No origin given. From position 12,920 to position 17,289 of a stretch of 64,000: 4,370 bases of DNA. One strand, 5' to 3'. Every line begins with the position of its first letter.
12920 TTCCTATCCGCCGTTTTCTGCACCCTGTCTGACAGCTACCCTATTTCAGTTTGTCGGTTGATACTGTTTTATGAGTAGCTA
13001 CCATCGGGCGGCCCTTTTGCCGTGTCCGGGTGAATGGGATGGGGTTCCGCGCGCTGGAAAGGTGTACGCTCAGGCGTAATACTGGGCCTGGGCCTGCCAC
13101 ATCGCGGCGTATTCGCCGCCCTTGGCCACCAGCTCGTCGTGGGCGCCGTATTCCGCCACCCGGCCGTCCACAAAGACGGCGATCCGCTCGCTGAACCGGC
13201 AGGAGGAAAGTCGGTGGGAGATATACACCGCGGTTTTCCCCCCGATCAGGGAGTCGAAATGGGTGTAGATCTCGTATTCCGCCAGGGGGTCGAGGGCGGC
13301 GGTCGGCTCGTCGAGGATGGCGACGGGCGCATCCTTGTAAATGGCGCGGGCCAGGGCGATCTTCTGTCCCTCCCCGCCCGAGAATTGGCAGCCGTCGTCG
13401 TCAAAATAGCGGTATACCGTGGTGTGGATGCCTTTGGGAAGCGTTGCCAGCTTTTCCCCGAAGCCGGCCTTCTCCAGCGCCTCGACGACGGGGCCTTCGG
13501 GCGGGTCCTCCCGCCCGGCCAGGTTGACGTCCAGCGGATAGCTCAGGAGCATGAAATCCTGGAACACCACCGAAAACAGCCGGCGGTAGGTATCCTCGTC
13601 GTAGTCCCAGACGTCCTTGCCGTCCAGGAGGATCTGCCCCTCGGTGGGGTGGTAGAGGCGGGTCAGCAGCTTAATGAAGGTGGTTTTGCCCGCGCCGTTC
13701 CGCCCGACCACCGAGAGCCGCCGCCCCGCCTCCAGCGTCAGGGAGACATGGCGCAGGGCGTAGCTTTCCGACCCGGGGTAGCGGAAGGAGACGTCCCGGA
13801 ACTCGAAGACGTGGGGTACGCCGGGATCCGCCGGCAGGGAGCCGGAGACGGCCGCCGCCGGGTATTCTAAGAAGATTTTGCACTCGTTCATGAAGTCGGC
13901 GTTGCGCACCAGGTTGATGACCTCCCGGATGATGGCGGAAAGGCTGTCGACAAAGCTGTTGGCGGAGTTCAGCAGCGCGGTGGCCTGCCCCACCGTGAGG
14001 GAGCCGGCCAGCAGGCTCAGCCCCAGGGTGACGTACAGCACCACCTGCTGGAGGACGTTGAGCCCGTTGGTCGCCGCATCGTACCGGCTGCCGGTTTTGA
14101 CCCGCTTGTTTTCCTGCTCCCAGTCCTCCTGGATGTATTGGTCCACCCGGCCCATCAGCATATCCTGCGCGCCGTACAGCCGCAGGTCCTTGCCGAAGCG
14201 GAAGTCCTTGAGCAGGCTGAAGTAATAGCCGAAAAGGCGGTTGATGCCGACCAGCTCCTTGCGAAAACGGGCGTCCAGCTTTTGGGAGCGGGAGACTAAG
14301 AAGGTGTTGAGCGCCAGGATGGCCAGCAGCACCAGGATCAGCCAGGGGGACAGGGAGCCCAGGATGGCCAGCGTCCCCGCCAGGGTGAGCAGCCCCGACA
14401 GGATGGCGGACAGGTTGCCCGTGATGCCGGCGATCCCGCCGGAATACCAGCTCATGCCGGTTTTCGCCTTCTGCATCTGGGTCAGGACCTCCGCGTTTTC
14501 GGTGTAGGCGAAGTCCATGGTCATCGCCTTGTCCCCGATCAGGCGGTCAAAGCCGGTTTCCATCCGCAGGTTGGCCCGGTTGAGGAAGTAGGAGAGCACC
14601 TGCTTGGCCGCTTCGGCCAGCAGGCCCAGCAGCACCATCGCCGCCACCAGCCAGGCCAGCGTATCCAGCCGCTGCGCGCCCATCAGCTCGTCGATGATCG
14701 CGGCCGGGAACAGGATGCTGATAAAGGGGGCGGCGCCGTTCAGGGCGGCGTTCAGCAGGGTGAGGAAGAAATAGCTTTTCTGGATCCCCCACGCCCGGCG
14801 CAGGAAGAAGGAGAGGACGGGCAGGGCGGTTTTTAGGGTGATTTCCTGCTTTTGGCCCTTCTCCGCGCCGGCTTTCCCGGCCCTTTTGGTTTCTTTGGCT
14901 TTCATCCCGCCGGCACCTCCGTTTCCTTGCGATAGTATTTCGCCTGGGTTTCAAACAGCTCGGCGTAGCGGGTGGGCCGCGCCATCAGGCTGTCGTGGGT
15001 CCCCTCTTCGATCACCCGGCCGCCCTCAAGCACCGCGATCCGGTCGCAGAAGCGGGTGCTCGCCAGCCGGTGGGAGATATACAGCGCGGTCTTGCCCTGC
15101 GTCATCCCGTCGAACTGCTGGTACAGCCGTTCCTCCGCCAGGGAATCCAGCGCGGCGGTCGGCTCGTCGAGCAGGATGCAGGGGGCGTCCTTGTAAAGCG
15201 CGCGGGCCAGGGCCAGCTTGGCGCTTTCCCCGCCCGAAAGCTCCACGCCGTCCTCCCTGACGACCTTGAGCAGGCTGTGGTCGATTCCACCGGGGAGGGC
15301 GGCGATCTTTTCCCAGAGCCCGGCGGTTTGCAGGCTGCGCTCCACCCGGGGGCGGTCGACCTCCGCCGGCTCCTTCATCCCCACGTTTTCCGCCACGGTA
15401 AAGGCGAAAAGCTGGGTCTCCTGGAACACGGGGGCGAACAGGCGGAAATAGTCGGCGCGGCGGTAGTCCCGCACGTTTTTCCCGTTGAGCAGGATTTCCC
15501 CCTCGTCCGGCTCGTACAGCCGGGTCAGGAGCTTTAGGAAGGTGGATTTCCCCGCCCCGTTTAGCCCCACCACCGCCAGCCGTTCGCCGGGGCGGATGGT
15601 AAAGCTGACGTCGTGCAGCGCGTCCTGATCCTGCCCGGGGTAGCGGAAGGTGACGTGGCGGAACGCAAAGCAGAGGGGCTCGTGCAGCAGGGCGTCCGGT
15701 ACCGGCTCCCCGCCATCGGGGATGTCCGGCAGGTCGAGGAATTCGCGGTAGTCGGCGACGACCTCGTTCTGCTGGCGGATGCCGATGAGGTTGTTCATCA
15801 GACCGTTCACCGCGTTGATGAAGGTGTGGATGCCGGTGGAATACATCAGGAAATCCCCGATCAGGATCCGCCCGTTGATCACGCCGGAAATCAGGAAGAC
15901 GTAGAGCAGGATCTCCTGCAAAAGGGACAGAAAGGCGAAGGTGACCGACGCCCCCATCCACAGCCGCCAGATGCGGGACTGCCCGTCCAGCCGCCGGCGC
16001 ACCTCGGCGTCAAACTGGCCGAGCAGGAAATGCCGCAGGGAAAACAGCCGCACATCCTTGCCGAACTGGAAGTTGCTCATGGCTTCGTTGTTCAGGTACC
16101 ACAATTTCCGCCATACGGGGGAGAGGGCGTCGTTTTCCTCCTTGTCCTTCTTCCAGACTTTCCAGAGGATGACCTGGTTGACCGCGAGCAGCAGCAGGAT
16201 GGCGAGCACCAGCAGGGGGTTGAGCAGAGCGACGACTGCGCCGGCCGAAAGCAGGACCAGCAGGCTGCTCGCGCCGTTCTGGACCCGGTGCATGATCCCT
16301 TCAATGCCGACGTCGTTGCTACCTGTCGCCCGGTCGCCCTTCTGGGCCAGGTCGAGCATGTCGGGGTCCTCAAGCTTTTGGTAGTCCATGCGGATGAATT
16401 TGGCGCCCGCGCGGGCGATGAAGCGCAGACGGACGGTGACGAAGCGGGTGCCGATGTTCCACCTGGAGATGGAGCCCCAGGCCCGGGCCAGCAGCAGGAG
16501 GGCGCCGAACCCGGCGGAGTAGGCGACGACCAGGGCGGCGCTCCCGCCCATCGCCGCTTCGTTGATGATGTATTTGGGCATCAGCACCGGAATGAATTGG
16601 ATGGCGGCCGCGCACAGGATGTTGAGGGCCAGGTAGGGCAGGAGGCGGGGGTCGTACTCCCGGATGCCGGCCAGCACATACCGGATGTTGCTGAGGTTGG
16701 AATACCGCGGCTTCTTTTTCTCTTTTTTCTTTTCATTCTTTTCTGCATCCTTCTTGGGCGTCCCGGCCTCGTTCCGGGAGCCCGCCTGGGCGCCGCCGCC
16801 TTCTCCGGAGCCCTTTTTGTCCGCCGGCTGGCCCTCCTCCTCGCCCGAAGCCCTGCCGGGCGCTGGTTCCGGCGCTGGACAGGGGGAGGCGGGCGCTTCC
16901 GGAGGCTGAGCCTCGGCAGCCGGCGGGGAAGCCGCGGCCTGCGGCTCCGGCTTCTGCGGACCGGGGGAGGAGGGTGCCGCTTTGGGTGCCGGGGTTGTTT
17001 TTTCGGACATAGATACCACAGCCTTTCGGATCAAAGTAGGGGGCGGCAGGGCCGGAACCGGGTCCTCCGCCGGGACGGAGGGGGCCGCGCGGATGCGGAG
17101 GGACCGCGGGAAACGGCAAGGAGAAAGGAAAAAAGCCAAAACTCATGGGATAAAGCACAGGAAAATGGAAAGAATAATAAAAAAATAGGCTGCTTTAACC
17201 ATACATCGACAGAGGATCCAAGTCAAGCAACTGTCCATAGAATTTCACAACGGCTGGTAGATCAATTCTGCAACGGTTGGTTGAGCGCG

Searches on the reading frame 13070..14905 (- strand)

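Call 102: search_protein_families(library=pfam, proteins=[window:13070-14905:-], max_evalue=0.00001)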
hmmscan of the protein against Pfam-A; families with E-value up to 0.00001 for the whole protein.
window:13070-14905:- (611 aa): 1 family
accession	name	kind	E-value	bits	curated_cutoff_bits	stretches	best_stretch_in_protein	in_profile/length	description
PF00005.33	ABC_tran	-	1.5e-28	100.6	25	1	384-536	1-137/137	ABC transporter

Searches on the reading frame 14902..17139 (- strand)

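Call 102: search_protein_families(library=pfam, proteins=[window:14902-17139:-], max_evalue=0.00001)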
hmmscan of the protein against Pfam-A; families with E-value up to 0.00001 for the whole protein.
window:14902-17139:- (745 aa): 2 families
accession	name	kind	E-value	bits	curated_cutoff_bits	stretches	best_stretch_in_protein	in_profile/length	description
PF00005.33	ABC_tran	-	2.1e-30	106.6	25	1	508-662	1-137/137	ABC transporter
PF13304.12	AAA_21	-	7.3e-06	26.7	27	0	522-541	3-22/304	AAA domain, putative AbiEii toxin, Type IV TA system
